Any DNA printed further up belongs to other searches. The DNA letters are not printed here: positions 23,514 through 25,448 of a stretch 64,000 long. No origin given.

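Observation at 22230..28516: Cytochrome c maturation (System I) cluster with a CcmF::CcmH fusion and two unknown genes inserted between ccmF and ccmA, while ccmE and ccmG are absent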

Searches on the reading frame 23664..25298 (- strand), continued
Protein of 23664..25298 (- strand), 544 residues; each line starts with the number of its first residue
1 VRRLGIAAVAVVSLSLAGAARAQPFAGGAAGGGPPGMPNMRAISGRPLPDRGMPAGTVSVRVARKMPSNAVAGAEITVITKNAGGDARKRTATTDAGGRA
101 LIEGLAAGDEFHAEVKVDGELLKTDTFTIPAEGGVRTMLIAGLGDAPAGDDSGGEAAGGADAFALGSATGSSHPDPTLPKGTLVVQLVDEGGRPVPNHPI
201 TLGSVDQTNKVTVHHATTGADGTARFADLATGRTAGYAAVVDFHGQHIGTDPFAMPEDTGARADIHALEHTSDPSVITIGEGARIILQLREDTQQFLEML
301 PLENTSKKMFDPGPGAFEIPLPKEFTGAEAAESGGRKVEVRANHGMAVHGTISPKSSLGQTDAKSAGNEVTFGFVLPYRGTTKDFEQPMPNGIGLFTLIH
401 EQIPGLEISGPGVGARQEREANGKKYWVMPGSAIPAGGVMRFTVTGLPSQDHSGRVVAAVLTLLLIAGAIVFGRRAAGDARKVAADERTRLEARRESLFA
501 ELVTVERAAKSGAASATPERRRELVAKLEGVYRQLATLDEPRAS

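Call 28: find_homologous_proteins(query=L027:6024-6470:+, max_evalue=0.001)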
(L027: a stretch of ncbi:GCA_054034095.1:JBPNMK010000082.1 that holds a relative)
Query L027:6024-6470:+ (149 aa): 140 proteins with E <= 0.001 among 172 candidates; the best 120 are listed.
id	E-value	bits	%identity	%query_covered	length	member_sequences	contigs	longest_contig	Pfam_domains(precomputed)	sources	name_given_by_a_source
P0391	3.0e-92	324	100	100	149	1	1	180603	PF03100.23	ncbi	-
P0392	8.6e-53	196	60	99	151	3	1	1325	PF03100.23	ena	-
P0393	1.2e-52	196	65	98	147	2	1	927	PF03100.23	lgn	-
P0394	1.7e-51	192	67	89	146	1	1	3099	PF03100.23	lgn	-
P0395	4.7e-51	191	63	97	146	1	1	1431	PF03100.23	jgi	jgi:cytochrome c-type biogenesis protein CcmE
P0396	2.1e-49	185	59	99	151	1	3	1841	PF03100.23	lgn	-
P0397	6.8e-49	184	59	99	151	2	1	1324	PF03100.23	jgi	jgi:cytochrome c-type biogenesis protein CcmE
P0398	1.5e-48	183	62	91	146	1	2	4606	PF03100.23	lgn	-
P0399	1.8e-48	182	61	89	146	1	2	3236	PF03100.23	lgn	-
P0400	2.1e-48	182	58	100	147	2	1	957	PF03100.23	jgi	jgi:cytochrome c-type biogenesis protein CcmE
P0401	2.8e-48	182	64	89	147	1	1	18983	PF03100.23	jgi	jgi:cytochrome c-type biogenesis protein CcmE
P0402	3.6e-48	181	63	89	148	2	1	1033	PF03100.23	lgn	-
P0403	1.4e-47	179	60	93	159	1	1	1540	PF03100.23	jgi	jgi:cytochrome c-type biogenesis protein CcmE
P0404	1.6e-47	179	64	89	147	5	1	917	PF03100.23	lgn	-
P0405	2.0e-47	179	62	93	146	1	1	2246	PF03100.23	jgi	-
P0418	6.2e-46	174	55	100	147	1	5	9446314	PF03100.23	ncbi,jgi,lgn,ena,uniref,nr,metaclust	ncbi:cytochrome c maturation protein CcmE [Haliangium ochraceum]|uniref:Cytochrome c-type biogenesis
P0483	7.7e-35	138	52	92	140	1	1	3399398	PF03100.23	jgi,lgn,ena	-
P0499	4.2e-32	129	49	92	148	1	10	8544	PF03100.23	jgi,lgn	jgi:cytochrome c-type biogenesis protein CcmE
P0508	5.0e-31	126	46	93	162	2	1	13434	PF03100.23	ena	-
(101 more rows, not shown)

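Call 30: find_encoding_contigs(protein=P0418, flank=10000, max_places=1)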
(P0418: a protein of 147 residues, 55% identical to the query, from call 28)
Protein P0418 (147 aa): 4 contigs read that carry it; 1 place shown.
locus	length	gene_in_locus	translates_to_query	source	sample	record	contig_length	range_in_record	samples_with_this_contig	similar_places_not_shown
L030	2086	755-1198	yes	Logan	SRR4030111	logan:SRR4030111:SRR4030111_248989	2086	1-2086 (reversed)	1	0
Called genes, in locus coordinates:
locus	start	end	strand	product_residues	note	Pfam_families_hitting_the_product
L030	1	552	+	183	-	?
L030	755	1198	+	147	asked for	PF03100:CcmE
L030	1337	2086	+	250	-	?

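Call 35: search_protein_families(library=ncbifam, proteins=[L019:9492-9977:+, L027:9265-10005:+, L027:14354-14956:+], max_evalue=10)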
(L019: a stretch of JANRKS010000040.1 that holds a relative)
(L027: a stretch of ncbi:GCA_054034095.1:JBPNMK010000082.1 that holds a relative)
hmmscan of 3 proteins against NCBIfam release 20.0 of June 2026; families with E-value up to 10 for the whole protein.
L019:9492-9977:+ (162 aa): 2 families
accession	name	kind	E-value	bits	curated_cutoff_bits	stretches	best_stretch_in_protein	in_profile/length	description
NF051874.1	PVV_CTERM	equivalog_domain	0.067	13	27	1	47-65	10-28/38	PVV-CTERM domain-containing choice-of-anchor G protein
NF033635.1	SLATT_fungal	domain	0.65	9.9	35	1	70-125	63-123/128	SLATT domain-containing protein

L027:9265-10005:+ (247 aa): 4 families
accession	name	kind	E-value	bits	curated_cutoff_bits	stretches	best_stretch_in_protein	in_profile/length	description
TIGR01808.1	CM_M_hiGC-arch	equivalog_domain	0.15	12.2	52.15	2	119-159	23-61/74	chorismate mutase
NF011093.0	PRK14520.1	equivalog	0.41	10.6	165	1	174-231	93-152/156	30S ribosomal protein S16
NF033847.1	MCP_Sipho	equivalog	1.4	8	75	1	182-241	43-107/549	major capsid protein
NF005721.0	PRK07539.1-1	equivalog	3.7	6.7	308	1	154-235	203-283/292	NADH-quinone oxidoreductase subunit NuoE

L027:14354-14956:+ (201 aa): 2 families
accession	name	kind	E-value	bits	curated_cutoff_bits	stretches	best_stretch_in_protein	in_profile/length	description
NF053526.1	Myco_lipo_LppK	equivalog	0.8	9.7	125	1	11-58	14-60/167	lipoprotein LppK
NF033930.1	pneumo_PspA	exception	7.3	5.2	850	1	21-59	356-396/659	pneumococcal surface protein A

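Call 40: predict_structure(alignment_id=A4)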
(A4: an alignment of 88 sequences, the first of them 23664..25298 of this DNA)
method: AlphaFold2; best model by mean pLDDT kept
length: 544 residues; sequences in the alignment: 88
mean_pLDDT: 89.7   pTM: 0.68
mean pLDDT of the five models: 89.7, 89.0, 88.9, 88.9, 88.3
residues with pLDDT >= 90: 431; 70-90: 46; 50-70: 32; < 50: 35
segments of 3 or more residues with pLDDT < 50: 1-4, 19-33, 148-158, 362-364
pLDDT, mean of each block of 10 residues (from residue 1): 53 55 44 62 94 98 97 98 92 98 97 96 96 97 69 45 84 98 98 97 95 97 98 96 92 97 97 97 96 96 95 96 96 84 95 81 65 97 98 98 97 98 97 98 96 92 96 86 92 97 95 89 96 94 59
secondary structure, 60 per line:
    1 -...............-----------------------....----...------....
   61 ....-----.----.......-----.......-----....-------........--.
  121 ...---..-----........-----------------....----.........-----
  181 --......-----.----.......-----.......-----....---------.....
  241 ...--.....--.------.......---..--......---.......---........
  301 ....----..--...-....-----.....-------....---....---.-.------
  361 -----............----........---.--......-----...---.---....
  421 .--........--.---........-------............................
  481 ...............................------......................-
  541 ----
elements in order: H2-16 H40-43 E48-50 E57-64 E75-81 E87-93 E99-102 E110-117 E120-123 E134-141 H159-162 E167-175 E183-188 E199-205 E211-217 E223-226 E236-243 E246-250 E260-266 E277-279 E283-289 E293-304 E317-320 E326-330 E338-341 E345-348 E369-377 E382-389 E396-401 E407-409 E417-421 E424-431 E438-445 H453-511 H518-539

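Call 44: fold_search(model_id=the predicted structure, library=pdb)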
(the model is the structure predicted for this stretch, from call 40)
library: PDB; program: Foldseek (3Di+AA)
matches with E <= 10: 1635; with E <= 0.001: 174
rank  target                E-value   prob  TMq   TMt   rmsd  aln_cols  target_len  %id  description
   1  8b6l_O                2.7e-10  1.00  0.21  0.20  22.2       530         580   12  Subtomogram average of the human Sec61-TRAP-OSTA-translocon (released 2022-12-07)
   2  6ezn_A                2.2e-08  1.00  0.23  0.28  19.8       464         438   10  Cryo-EM structure of the yeast oligosaccharyltransferase (OST) complex (released 2018-01-17)
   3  8qox_B                3.0e-08  1.00  0.17  0.19  34.4       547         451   10  Two-component assembly of SlaA and SlaB S-layer proteins of Sulfolobus acidocaldarius (released 2024-02-21)
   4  6xi3                  4.0e-08  1.00  0.12  0.16  33.0       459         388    8  Crystal structure of tetra-tandem repeat in extending region of large adhesion protein (released 2020-10-14)
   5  8agb_E                1.5e-07  1.00  0.22  0.27  19.4       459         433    9  Structure of yeast oligosaccharylransferase complex with lipid-linked oligosaccharide bound (released 2022-12-07)
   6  6c26_1                1.5e-07  1.00  0.22  0.27  18.8       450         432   10  The Cryo-EM structure of a eukaryotic oligosaccharyl transferase complex (released 2018-01-31)
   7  7oci_A                2.2e-07  1.00  0.23  0.27  19.2       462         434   10  Cryo-EM structure of yeast Ost6p containing oligosaccharyltransferase complex (released 2022-02-16)
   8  6fwv_A                6.2e-07  1.00  0.13  0.13  30.3       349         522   13  The Bacillus anthracis TIE protein (released 2018-08-08)
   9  7vcn_B                2.1e-06  0.99  0.13  0.15  28.5       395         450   11  Crystal Structure of PitA fragment from pilus islet-2 of Streptococcus oralis with Tb-Xo4 (released 2022-07-13)
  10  6fwv_B                8.7e-06  1.00  0.13  0.13  29.9       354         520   12  The Bacillus anthracis TIE protein (released 2018-08-08)
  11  4p8q_B                1.1e-05  1.00  0.20  0.14   6.5       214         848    9  Crystal Structure of Human Insulin Regulated Aminopeptidase with Alanine in Active Site (released 2014-12-03)
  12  8odz_D                3.4e-05  0.85  0.13  0.13  26.1       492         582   11  Cryo-EM structure of a pre-dimerized murine IL-12 complete extracellular signaling complex (Class 1). (released 2024-02-07)
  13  6oiu_A                3.8e-05  1.00  0.21  0.13   6.6       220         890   11  X-ray crystal structure of the ectodomain of the Toxoplasma gondii ME49 Aminopeptidase N (TGME49_224350) (released 2020-09-30)
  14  1d2p                  3.8e-05  0.75  0.12  0.16  23.2       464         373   10  CRYSTAL STRUCTURE OF TWO B REPEAT UNITS (B1B2) OF THE COLLAGEN BINDING PROTEIN (CNA) OF STAPHYLOCOCCUS AUREUS (released 2000-09-27)
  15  7v9p_B                4.0e-05  1.00  0.21  0.14   6.0       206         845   10  Crystal structure of the lanthipeptide zinc-metallopeptidase EryP from saccharopolyspora erythraea in intermediate sta (released 2022-05-11)
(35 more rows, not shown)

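Call 50: search_solved_structures(query=A4, max_evalue=1)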
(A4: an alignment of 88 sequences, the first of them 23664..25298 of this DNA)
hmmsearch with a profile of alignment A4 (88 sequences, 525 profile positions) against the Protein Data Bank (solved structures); distinct sequences matched with E-value up to 1: 17.
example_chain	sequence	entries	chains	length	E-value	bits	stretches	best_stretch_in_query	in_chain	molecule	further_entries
1cwv_A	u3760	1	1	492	2.6e-05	26.3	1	147-234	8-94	INVASIN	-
8qox_B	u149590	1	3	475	4.5e-05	25.5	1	167-255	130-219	Conserved membrane protein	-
2igl_A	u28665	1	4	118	0.0019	20.1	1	50-91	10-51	Transthyretin-like protein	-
2g2n_A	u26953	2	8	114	0.002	20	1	50-91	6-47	Transthyretin-like protein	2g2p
1exg_A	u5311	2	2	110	0.0027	19.6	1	280-354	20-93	EXO-1,4-BETA-D-GLYCANASE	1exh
3phs_A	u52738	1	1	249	0.009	17.9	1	195-226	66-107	Cell wall surface anchor family protein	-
2gpz_A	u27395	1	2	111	0.024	16.5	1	50-91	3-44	transthyretin-like protein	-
6qfs_A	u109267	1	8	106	0.045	15.6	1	280-349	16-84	Exoglucanase/xylanase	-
10ps_A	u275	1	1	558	0.12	14.2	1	61-109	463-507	Serine-aspartate repeat-containing protein D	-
9tlw_A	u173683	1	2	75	0.4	12.4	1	458-516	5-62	Sc-apCC-2-MCL-1-4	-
2azq_A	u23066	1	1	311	0.46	12.2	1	153-253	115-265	catechol 1,2-dioxygenase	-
9mmu_A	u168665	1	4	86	0.58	11.9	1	454-522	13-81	M protein, serotype 5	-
3qec_A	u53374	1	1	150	0.64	11.8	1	73-108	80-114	Putative carbohydrate binding protein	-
9e6q_AX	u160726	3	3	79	0.72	11.6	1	459-519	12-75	Large ribosomal subunit protein uL29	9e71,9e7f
1xpn_A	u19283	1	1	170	0.81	11.4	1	73-108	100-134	hypothetical protein PA1324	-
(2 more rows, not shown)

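Call 54: find_encoding_contigs(protein=P0360, flank=10000, max_places=2)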
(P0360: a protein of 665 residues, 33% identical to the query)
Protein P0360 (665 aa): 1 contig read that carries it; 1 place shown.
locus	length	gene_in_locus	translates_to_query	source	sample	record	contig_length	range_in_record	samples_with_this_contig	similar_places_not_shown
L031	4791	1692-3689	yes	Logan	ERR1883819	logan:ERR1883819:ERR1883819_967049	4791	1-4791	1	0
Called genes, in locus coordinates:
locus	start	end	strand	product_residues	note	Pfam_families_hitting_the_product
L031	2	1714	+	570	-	?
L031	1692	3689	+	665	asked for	PF13240:Zn_Ribbon_1 (weak), PF24463:DUF7577 (weak)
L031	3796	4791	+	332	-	?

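Call 55: find_encoding_contigs(protein=P0323, flank=10000, max_places=2)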
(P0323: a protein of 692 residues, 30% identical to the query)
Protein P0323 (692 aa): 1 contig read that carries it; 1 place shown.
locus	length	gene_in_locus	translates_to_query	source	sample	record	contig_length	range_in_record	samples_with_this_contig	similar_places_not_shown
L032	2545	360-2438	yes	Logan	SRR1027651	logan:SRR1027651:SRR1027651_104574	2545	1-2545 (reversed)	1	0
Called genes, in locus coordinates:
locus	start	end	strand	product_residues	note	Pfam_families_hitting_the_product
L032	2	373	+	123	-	?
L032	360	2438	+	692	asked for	PF13620:CarboxypepD_reg (weak), PF17802:SpaA (faint)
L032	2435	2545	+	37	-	?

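Call 56: search_protein_families(library=pfam, proteins=[L031:2-1711:+, L031:3796-4791:+, L032:2-370:+, L024:1-261:+, L027:14354-14956:+], max_evalue=0.01)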
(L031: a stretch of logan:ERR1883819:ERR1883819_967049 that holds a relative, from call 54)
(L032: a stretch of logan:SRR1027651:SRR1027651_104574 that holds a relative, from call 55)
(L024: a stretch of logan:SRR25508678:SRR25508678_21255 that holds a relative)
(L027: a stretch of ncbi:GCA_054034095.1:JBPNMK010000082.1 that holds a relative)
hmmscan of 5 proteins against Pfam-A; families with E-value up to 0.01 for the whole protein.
L031:2-1711:+ (570 aa): 3 families
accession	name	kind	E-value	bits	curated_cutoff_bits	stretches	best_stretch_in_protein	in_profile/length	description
PF16327.10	CcmF_C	-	4.7e-55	187.5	28.7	1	47-376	2-320/323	Cytochrome c-type biogenesis protein CcmF C-terminal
PF03918.19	CcmH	-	6.3e-10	38.9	25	1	437-535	30-125/143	Cytochrome C biogenesis protein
PF05140.19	ResB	-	6.7e-06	25.6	24.6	1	329-377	402-449/486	ResB-like family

L031:3796-4791:+ (332 aa): 6 families
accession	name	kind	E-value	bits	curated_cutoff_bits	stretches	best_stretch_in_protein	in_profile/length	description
PF00005.33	ABC_tran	-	2.4e-29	103.1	25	1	29-170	1-136/137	ABC transporter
PF13304.12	AAA_21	-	1.3e-08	35.7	27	2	134-202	229-300/304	AAA domain, putative AbiEii toxin, Type IV TA system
PF13558.12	SbcC_Walker_B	-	0.001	19.7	27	1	149-183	52-86/90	SbcC/RAD50-like, Walker B motif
PF13555.12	AAA_29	-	0.0047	17.1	27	1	38-56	22-39/61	P-loop containing region of AAA domain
PF13476.12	AAA_23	-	0.0072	17.4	27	0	41-56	21-36/201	AAA domain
PF20703.3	nSTAND1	-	0.0095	16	27.1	0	23-210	17-169/379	Novel STAND NTPase 1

L032:2-370:+ (123 aa): 2 families
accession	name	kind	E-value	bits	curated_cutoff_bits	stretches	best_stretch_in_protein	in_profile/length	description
PF03918.19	CcmH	-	2.9e-14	53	25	1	4-94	40-129/143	Cytochrome C biogenesis protein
PF11139.14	SfLAP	-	0.006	16.5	35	1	66-96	67-97/213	Sap, sulfolipid-1-addressing protein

L024:1-261:+ (87 aa): 1 family
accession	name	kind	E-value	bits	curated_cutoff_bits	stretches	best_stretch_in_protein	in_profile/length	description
PF03100.22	CcmE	-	1.4e-10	41.8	24.6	1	21-84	42-97/99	CcmE domain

L027:14354-14956:+ (201 aa): 0 families

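Call 57: find_encoding_contigs(protein=P0483, flank=10000, max_places=1)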
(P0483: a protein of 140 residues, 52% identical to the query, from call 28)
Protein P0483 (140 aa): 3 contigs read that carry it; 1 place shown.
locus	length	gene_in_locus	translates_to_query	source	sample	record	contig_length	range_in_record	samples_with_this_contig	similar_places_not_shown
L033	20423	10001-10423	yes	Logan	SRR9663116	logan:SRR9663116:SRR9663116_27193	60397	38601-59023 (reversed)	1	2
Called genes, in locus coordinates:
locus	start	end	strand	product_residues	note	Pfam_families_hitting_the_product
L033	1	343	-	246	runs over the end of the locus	-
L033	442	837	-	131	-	-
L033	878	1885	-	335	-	-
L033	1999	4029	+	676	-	PF00009:GTP_EFTU, PF22042:EF-G_D2, PF03144:GTP_EFTU_D2, PF14492:EFG_III, PF03764:EFG_IV, PF00679:EFG_C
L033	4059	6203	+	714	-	PF13646:HEAT_2 (faint)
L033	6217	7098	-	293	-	-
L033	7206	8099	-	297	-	PF02086:MethyltransfD12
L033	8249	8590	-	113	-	-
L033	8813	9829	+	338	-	PF04055:Radical_SAM, PF13353:Fer4_12, PF06463:Mob_synth_C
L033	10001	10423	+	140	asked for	PF03100:CcmE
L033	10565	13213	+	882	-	PF01578:Cytochrom_C_asm, PF16327:CcmF_C, PF05140:ResB (faint)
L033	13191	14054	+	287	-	-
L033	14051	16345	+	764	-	PF13620:CarboxypepD_reg (faint)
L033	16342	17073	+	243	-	PF00005:ABC_tran, PF13304:AAA_21 (faint)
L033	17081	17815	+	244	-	PF01061:ABC2_membrane, PF03379:CcmB, PF12679:ABC2_membrane_2 (weak), PF12730:ABC2_membrane_4 (weak)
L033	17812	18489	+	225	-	PF01578:Cytochrom_C_asm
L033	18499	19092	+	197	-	-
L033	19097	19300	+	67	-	-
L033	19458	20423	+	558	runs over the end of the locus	PF13448:DUF4114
